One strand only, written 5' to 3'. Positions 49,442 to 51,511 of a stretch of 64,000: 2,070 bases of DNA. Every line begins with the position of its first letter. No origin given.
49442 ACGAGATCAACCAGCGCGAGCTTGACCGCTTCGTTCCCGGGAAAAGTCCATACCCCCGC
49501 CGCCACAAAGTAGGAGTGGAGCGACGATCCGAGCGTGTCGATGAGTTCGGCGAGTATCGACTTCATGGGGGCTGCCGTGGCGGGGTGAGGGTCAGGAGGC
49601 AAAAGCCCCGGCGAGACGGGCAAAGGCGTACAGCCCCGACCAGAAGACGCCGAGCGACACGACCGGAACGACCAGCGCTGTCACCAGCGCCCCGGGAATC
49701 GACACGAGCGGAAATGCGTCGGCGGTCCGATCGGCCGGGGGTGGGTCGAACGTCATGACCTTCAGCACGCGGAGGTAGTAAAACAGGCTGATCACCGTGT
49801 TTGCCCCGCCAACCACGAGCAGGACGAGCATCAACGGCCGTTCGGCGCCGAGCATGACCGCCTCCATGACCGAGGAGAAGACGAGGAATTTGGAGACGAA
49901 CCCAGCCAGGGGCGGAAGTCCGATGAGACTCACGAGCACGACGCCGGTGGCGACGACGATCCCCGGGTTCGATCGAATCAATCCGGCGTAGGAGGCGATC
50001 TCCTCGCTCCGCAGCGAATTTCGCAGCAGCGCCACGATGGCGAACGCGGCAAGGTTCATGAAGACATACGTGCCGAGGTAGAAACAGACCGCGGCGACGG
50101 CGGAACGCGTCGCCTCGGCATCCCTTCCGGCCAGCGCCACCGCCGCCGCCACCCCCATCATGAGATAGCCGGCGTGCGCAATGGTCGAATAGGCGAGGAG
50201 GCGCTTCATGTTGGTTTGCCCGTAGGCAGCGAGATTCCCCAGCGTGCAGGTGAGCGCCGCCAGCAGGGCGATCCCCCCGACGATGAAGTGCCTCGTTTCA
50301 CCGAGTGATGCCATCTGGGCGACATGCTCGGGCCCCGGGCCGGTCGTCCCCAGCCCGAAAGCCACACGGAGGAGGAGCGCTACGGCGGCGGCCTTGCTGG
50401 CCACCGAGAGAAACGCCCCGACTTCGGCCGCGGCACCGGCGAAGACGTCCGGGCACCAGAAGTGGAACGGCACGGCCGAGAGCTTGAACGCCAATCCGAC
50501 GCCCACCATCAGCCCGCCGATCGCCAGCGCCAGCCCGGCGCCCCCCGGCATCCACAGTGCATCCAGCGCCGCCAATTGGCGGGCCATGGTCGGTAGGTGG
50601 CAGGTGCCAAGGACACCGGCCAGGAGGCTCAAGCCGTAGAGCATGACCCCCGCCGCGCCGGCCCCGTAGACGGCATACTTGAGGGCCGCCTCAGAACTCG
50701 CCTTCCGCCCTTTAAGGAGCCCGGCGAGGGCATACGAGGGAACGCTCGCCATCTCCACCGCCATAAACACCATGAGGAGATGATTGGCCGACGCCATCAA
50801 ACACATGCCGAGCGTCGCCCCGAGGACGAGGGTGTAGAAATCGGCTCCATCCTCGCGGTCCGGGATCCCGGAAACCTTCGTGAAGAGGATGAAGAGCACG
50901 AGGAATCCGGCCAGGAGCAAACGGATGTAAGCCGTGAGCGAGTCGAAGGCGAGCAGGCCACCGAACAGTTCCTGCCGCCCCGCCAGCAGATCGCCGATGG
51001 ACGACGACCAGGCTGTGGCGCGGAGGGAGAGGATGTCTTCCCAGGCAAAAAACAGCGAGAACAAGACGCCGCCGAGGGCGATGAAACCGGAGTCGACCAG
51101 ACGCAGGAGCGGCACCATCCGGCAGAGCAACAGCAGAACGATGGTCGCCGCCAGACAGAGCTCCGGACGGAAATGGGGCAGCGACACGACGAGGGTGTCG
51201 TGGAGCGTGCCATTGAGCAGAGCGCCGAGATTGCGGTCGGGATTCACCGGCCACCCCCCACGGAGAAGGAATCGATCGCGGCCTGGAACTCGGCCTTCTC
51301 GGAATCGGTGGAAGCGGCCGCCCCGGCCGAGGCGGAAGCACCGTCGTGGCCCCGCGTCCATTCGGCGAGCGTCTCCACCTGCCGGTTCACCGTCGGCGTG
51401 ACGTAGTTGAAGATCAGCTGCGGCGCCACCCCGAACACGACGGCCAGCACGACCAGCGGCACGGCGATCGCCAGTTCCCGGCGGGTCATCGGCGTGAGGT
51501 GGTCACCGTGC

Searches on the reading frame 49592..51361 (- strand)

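Call 9: search_protein_families(library=pfam, proteins=[window:49592-51361:-], max_evalue=0.01)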
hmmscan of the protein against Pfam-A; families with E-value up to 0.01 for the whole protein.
window:49592-51361:- (589 aa): 1 family
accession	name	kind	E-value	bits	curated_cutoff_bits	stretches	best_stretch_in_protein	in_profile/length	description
PF00361.26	Proton_antipo_M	-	5e-51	174.1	21.5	1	192-503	1-280/294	NADH:quinone oxidoreductase/Mrp antiporter, TM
